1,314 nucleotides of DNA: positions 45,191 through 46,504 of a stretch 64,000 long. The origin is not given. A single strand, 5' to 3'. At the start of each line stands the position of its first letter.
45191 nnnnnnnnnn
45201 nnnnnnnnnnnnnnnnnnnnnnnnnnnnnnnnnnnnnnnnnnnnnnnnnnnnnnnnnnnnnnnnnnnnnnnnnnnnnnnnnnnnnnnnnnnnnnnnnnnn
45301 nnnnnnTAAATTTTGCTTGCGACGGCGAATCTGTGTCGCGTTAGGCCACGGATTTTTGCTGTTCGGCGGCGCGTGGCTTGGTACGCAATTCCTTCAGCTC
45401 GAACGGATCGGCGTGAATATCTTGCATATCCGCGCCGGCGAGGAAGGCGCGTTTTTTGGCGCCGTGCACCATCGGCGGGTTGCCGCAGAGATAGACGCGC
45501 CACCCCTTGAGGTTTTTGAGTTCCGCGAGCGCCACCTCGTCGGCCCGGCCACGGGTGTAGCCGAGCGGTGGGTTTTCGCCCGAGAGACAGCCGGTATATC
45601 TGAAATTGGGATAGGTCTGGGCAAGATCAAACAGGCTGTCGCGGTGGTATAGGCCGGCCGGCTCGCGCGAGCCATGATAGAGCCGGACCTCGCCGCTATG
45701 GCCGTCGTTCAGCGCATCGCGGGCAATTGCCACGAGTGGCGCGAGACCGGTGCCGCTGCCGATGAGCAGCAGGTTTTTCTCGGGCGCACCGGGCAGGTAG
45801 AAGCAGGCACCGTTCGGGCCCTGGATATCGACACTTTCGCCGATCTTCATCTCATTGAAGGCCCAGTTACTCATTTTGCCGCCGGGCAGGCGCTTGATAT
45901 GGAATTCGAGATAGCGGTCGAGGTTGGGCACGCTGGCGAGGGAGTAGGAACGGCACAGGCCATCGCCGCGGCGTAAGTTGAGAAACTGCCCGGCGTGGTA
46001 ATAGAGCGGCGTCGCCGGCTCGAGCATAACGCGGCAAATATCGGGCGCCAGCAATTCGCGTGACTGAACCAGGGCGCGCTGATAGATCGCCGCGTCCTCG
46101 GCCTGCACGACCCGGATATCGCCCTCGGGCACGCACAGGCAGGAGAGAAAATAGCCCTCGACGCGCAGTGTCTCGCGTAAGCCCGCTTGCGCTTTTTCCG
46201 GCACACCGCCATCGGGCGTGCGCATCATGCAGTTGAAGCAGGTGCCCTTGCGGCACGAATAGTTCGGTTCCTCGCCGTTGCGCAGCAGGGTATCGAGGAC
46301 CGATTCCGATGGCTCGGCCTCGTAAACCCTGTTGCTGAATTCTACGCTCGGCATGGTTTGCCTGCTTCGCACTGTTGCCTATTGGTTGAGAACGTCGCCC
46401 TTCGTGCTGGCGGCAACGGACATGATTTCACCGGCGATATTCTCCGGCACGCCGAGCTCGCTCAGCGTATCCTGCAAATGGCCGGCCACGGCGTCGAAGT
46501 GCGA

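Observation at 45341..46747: Truncated haemoglobin N in a two-gene operon with a dedicated 2Fe-2S/FAD/NAD(P)H reductase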

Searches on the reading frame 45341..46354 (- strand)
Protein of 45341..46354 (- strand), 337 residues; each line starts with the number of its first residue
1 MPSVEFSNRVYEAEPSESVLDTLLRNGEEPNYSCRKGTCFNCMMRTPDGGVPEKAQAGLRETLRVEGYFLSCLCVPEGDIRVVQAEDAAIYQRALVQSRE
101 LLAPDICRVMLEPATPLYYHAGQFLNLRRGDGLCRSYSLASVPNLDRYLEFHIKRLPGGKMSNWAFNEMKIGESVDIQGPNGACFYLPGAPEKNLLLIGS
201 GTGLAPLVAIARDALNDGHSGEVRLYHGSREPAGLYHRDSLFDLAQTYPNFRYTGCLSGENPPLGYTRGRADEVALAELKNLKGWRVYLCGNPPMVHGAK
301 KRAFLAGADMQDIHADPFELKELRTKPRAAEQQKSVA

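Call 3: search_protein_families(library=pfam, proteins=[window:45341-46354:-], max_evalue=0.01)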
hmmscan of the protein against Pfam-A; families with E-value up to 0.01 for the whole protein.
window:45341-46354:- (337 aa): 3 families
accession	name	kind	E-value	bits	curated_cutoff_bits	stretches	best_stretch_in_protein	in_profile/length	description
PF00175.26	NAD_binding_1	-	4.7e-15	56.6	22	1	197-300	1-108/109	Oxidoreductase NAD-binding domain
PF00970.30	FAD_binding_6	-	3.8e-13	50.1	21.1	1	109-186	19-99/99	Oxidoreductase FAD-binding domain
PF00111.32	Fer2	-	9.3e-08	32.3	21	1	8-76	7-76/77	2Fe-2S iron-sulfur cluster binding domain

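Call 4: search_protein_families(library=ncbifam, proteins=[window:45341-46354:-], max_evalue=0.01)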
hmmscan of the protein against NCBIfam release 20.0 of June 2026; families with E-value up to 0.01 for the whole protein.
window:45341-46354:- (337 aa): 29 families (the best 25 are shown)
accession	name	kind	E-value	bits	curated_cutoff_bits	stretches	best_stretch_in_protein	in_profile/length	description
NF004317.0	PRK05713.1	equivalog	1.6e-51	175.5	338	1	1-318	1-308/312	iron-sulfur-binding ferredoxin reductase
NF045803.1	MethMoxFADbindMmoC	equivalog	9.8e-36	123.2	500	1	10-316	15-338/343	aromatic/alkene monooxygenase hydroxylase FAD-binding subunit MmoC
NF040810.1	BenC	equivalog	5.5e-35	121.1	430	1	9-312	13-324/333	benzoate 1,2-dioxygenase electron transfer component BenC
TIGR02160.1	PA_CoA_Oxy5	hypoth_equivalog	8.1e-30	103.8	420.8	2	117-322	31-246/352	1,2-phenylacetyl-CoA epoxidase subunit PaaE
NF005963.0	PRK08051.1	equivalog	1.5e-29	102.9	230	1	96-319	8-231/233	NAD(P)H-flavin reductase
NF008822.0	PRK11872.1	equivalog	1.1e-28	100.2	402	1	16-301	22-318/341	anthranilate 1,2-dioxygenase electron transfer component AntC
NF052252.1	flav_redu_LuxG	exception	1.4e-27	96.4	340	1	100-318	9-229/232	flavin mononucleotide reductase LuxG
NF007964.0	PRK10684.1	equivalog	1.8e-26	92.9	383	2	103-322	21-241/333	NADH oxidoreductase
NF058606.1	GlBtMonoRdsGbcB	equivalog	1.5e-24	86.6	500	2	117-333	41-262/362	glycine betaine monooxygenase reductase subunit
NF009805.0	PRK13289.1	equivalog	2.6e-19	69.4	432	1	118-318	184-392/399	NO-inducible flavohemoprotein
TIGR01941.1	nqrF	equivalog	2e-12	46.8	295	1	133-301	205-386/405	NADH:ubiquinone reductase (Na(+)-transporting) subunit F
TIGR03224.1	benzo_boxA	equivalog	5.1e-11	42.1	459.2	1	158-299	234-378/411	benzoyl-CoA 2,3-epoxidase subunit BoxA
NF000797.0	PRK00054.1-2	equivalog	2.2e-10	40.3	270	1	95-218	18-142/267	dihydroorotate dehydrogenase electron transfer subunit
NF006220.0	PRK08345.1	subfamily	2.9e-10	39.8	395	1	118-249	42-171/294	cytochrome-c3 hydrogenase subunit gamma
NF040830.1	sulfhyd_ShyC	equivalog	4.7e-10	39.1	600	1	118-244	38-160/288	NAD(P)-dependent hydrogenase/sulfhydrogenase 2 subunit gamma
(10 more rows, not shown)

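Call 5: find_homologous_proteins(query=window:45341-46354:-, max_evalue=1e-10)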
Query window:45341-46354:- (337 aa): 1969 proteins with E <= 1e-10 among 5476 candidates; the best 120 are listed.
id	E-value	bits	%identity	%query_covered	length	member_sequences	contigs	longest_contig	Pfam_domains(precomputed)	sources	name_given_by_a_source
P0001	6.0e-213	724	92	100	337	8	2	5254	PF00111.33,PF00175.27,PF00970.31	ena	-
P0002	1.9e-189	647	80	100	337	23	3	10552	PF00111.33,PF00175.27,PF00970.31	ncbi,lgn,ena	-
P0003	2.6e-174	597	77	98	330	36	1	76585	PF00111.33,PF00175.27,PF00970.31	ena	-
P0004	9.4e-172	589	76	98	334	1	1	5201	PF00111.33,PF00175.27,PF00970.31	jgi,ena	-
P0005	1.6e-166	571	72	100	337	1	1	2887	PF00111.33,PF00175.27,PF00970.31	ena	-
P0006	2.0e-166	571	74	98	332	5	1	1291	PF00111.33,PF00175.27,PF00970.31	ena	-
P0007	2.2e-156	538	71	98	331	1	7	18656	PF00111.33,PF00175.27,PF00970.31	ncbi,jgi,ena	-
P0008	4.5e-150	517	69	97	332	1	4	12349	PF00111.33,PF00175.27,PF00970.31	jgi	jgi:CDP-4-dehydro-6-deoxyglucose reductase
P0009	2.9e-132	459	62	96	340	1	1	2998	PF00111.33,PF00175.27,PF00970.31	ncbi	-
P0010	5.9e-130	451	62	96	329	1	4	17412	PF00111.33,PF00175.27,PF00970.31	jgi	jgi:NAD(P)H-flavin reductase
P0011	2.0e-129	449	60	96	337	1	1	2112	PF00111.33,PF00175.27,PF00970.31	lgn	-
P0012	4.1e-129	448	57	97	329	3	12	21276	PF00111.33,PF00175.27,PF00970.31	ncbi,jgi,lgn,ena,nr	ncbi:MAG: 2Fe-2S iron-sulfur cluster binding domain-containing protein [Nitrospinaceae bacterium]|jg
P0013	4.1e-129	448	61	96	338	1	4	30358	PF00111.33,PF00175.27,PF00970.31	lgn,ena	-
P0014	6.8e-129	448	59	97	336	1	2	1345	PF00111.33,PF00175.27,PF00970.31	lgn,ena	-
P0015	1.2e-128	447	59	96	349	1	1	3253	PF13510.12,PF00111.33,PF00175.27,PF00970.31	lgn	-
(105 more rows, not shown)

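Call 11: find_related_loci(query=A1, collection=genome_contigs, flank=6000)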
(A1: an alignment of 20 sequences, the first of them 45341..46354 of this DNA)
Query A1 (337 aa) in genome_contigs; peptide patterns used: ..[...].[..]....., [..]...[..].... (x = any residue, [..] = any of these).
571 stretches matched a pattern; 551 encode a relative of the query (tblastn E <= 1e-3); the best 80 are kept; 80 distinct loci.
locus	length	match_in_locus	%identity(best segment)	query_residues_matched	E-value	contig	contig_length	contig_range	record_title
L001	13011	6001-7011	92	1-337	0e+0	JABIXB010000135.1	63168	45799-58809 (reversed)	MAG: Rhodospirillaceae bacterium isolate SI073_bin108 k141_1255243, whole genome shotgun sequence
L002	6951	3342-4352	80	1-337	0e+0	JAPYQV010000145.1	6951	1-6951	MAG: Alphaproteobacteria bacterium isolate PW3.concoct.191_sub PW3_14738_length_6951_cov_6.105423, whole genome shotgun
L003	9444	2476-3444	75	1-323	5e-167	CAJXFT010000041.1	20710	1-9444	MAG TPA_asm: uncultured Alphaproteobacteria bacterium isolate ERR599062_bin.171_MetaBAT_v2.12.1_MAG genome assembly, con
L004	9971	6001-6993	71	1-331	2e-160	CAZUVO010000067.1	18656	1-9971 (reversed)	MAG TPA_asm: uncultured Rhizobiaceae bacterium isolate SRP200020_co5_29 genome assembly, contig: NODE_4550_length_18656_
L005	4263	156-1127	59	4-327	2e-136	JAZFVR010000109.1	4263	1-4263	MAG: Alphaproteobacteria bacterium isolate BS3bin.25 BS3bin.25_109, whole genome shotgun sequence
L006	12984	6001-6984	59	1-328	2e-130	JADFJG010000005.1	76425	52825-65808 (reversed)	MAG: Proteobacteria bacterium isolate B40T1L10 B40T1L10_NODE187, whole genome shotgun sequence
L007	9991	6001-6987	58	1-329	2e-127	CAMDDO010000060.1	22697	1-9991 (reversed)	MAG: Rhizobium sp. Q54 isolate MaH-04nov19-276 genome assembly, contig: MaH-04nov19-C5657, whole genome shotgun sequence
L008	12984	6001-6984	57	1-328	3e-127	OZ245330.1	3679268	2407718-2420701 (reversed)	MAG: bacterium isolate c16666b3-4bf0-4dcb-aaf0-864fdfc57c8a genome assembly, chromosome: 1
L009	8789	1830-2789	59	4-323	3e-126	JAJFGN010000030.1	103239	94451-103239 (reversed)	MAG: Kiloniellaceae bacterium isolate OFTM28 OFTM28_29, whole genome shotgun sequence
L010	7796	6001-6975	58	4-328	1e-125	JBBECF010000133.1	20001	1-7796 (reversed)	MAG: Dongiaceae bacterium isolate LejiaF_69_107 Lejia_F_3916_length_20001_cov_59, whole genome shotgun sequence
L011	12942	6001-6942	57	18-331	3e-125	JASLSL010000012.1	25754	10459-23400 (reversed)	MAG: Alphaproteobacteria bacterium isolate Arabian12_MAG_54 c_000000055542, whole genome shotgun sequence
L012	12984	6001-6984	55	1-328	2e-123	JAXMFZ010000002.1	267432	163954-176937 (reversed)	MAG: Gammaproteobacteria bacterium isolate STL-PRO100 C3.186.fa-2, whole genome shotgun sequence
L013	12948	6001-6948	59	3-322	7e-123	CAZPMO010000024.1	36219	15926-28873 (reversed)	MAG TPA_asm: uncultured Rhodospirillaceae bacterium isolate SRP200020_co5_379 genome assembly, contig: NODE_1720_length_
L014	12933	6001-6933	57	18-328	9e-123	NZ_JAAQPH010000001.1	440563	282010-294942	Pelagibius litoralis strain DSM 21314 Scaffold1_1, whole genome shotgun sequence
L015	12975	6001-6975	57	4-328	2e-122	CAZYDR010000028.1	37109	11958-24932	MAG TPA_asm: uncultured Alphaproteobacteria bacterium isolate SRP308112_co1_372 genome assembly, contig: NODE_1314_lengt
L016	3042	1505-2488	55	1-328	1e-126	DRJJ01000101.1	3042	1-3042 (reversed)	MAG TPA_asm: Gammaproteobacteria bacterium isolate HyVt-414 HyVt-414_k95_147262, whole genome shotgun sequence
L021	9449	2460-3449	53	1-328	3e-119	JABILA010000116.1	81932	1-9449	MAG: Alphaproteobacteria bacterium isolate SI054_bin61 k141_597475, whole genome shotgun sequence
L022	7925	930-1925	53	6-337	3e-118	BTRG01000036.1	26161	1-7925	MAG: Gammaproteobacteria bacterium BMS9Abin36 DNA, NODE_433_length_26161, whole genome shotgun sequence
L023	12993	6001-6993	54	1-329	9e-118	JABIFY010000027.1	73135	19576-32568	MAG: Alphaproteobacteria bacterium isolate SI053_bin31 k141_204525, whole genome shotgun sequence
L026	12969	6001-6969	54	6-328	2e-117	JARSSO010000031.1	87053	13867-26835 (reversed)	MAG: Candidatus Contendobacter sp. isolate SCELSE-2-Con NODE_334_length_87053_cov_162.051507, whole genome shotgun seque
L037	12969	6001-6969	52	1-318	2e-115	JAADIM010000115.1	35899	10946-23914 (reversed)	MAG: Gammaproteobacteria bacterium isolate M_MetaBat.56 contig-127_3056, whole genome shotgun sequence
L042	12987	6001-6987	52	1-329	5e-114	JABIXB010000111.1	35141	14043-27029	MAG: Rhodospirillaceae bacterium isolate SI073_bin108 k141_1037517, whole genome shotgun sequence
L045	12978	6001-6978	51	1-324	2e-113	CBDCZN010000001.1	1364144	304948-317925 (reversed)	MAG: Methylococcales bacterium isolate 45c4cb77-fec9-4c48-be97-a6abe3c5673b genome assembly, contig: contig_1, whole gen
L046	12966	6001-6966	54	1-321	4e-113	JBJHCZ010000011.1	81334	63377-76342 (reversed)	MAG: Chromatiales bacterium isolate SF2967_J5348.maxbin.010 NODE_378_length_81334_cov_8.631571, whole genome shotgun seq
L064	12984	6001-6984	48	1-328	7e-109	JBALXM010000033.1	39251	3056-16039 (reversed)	MAG: Sneathiella sp. isolate 9NakV-05 NODE_411_length_39251_cov_24.958593, whole genome shotgun sequence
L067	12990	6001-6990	50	1-329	1e-107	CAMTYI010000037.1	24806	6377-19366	MAG: uncultured Gammaproteobacteria bacterium isolate G02_MAG_00007 genome assembly, contig: G02_MAG_00007_000000000087,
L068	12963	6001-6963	51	1-320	3e-107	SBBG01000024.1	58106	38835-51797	MAG: Gammaproteobacteria bacterium isolate Bin_2_1_1 Ba_contig22844, whole genome shotgun sequence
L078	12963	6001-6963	50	1-322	2e-104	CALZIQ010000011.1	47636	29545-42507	MAG: uncultured Chromatiaceae bacterium isolate FO_M_Gamma_048.3 genome assembly, contig: NODE_27_length_47636_cov_3.554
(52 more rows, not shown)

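Call 26: search_solved_structures(query=window:45341-46354:-, max_evalue=1e-10, show_alignments=1)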
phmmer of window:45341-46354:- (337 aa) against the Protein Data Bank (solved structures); distinct sequences matched with E-value up to 1e-10: 8.
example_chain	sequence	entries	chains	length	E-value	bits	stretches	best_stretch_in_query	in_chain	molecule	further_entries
5ogx_A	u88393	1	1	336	1.9e-47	165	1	6-304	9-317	Cytochrome P450 reductase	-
7c3a_A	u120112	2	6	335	6.2e-31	110.8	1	17-318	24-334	Ferredoxin reductase component of carbazole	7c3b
4wqm_A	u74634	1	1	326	5.3e-23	84.7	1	11-317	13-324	Toluene-4-monooxygenase electron transfer component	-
1krh_A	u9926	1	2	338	2.2e-20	76.1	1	18-300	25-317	Benzoate 1,2-Dioxygenase Reductase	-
1tvc_A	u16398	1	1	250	1.3e-18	70.3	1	119-301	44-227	METHANE MONOOXYGENASE COMPONENT C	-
1gvh_A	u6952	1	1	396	8.6e-14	54.4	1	119-318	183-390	FLAVOHEMOPROTEIN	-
7qu3_A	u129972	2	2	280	2.2e-11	46.5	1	132-317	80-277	Na(+)-translocating NADH-quinone reductase subunit F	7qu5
2eix_A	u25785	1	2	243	9.7e-11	44.4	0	130-299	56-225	NADH-cytochrome b5 reductase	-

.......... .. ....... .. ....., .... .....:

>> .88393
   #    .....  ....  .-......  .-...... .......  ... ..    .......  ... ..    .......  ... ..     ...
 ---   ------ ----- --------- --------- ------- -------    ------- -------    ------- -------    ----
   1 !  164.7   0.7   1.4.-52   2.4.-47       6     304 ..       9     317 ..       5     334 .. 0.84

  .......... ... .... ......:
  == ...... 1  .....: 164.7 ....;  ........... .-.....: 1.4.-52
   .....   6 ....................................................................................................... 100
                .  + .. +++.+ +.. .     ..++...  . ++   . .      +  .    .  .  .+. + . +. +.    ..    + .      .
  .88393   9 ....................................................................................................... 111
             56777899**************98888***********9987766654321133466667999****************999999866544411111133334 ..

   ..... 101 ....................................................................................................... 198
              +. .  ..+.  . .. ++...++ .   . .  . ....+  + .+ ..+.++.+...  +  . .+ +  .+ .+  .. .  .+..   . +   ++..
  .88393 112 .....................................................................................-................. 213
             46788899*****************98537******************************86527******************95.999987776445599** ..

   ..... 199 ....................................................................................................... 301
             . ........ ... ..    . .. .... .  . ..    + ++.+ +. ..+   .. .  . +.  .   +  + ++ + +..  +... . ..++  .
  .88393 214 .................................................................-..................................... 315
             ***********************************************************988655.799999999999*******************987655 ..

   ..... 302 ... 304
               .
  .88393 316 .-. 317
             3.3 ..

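Call 35: search_protein_families(library=pfam, proteins=[L023:7033-7458:+, L042:7030-7449:+, L037:6001-7587:+, L045:5065-5967:+, L045:6001-7662:+, L021:2005-2400:+, L021:781-1974:+], max_evalue=0.01)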
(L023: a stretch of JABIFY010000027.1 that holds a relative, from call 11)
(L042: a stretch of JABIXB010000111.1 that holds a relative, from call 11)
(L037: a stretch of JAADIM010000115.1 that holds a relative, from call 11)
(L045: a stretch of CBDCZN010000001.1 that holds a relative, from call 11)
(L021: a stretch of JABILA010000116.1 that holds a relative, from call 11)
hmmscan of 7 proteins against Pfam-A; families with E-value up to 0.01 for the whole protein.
L023:7033-7458:+ (141 aa): 1 family
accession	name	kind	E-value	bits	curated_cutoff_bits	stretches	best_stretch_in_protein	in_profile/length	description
PF01152.27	Bac_globin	-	7.4e-07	29.8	21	1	3-107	2-111/121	Bacterial-like globin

L042:7030-7449:+ (139 aa): 1 family
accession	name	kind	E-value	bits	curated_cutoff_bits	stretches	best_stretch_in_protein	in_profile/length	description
PF01152.27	Bac_globin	-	0.00015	22.3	21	1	2-105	1-109/121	Bacterial-like globin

L037:6001-7587:+ (528 aa): 4 families
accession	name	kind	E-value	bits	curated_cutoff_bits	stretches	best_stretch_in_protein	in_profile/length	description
PF00175.26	NAD_binding_1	-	1e-14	55.5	22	1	202-305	1-108/109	Oxidoreductase NAD-binding domain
PF00970.30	FAD_binding_6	-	1.9e-13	51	21.1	1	107-189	10-97/99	Oxidoreductase FAD-binding domain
PF00111.32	Fer2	-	2.6e-11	43.7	21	1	10-77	9-77/77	2Fe-2S iron-sulfur cluster binding domain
PF01152.27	Bac_globin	-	1.1e-07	32.5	21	1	357-449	3-101/121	Bacterial-like globin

L045:5065-5967:+ (300 aa): 2 families
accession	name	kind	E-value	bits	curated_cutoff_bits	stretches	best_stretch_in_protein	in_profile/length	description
PF01152.27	Bac_globin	-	2.3e-11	44.3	21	1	166-274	3-117/121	Bacterial-like globin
PF00042.28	Globin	-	3.4e-07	31.2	22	1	69-139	48-117/117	Globin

L045:6001-7662:+ (553 aa): 6 families
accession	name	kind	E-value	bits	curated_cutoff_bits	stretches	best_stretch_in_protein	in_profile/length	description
PF00175.26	NAD_binding_1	-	2.2e-14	54.5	22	1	197-300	1-108/109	Oxidoreductase NAD-binding domain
PF00970.30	FAD_binding_6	-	7.8e-13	49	21.1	1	96-185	4-98/99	Oxidoreductase FAD-binding domain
PF00111.32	Fer2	-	4.1e-07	30.3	21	1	8-76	7-76/77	2Fe-2S iron-sulfur cluster binding domain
PF01152.27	Bac_globin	-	1.3e-05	25.8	21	1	380-453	12-91/121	Bacterial-like globin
PF13510.11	Fer2_4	-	0.0034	17.8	22.8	0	3-47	5-59/82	2Fe-2S iron-sulfur cluster binding domain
PF08030.17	NAD_binding_6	-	0.0035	17.9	22.2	0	193-233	2-47/156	Ferric reductase NAD binding domain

L021:2005-2400:+ (131 aa): 1 family
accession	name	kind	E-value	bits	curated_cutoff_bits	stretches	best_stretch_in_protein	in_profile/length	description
PF07386.16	DUF1499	-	8.1e-13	49.2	22.6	1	10-122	7-114/114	Protein of unknown function (DUF1499)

L021:781-1974:+ (397 aa): 1 family
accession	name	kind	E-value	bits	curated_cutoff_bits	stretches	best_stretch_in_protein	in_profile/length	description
PF06181.16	Urate_ox_N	-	9.3e-124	413.1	26.9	1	4-292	2-288/295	Urate oxidase N-terminal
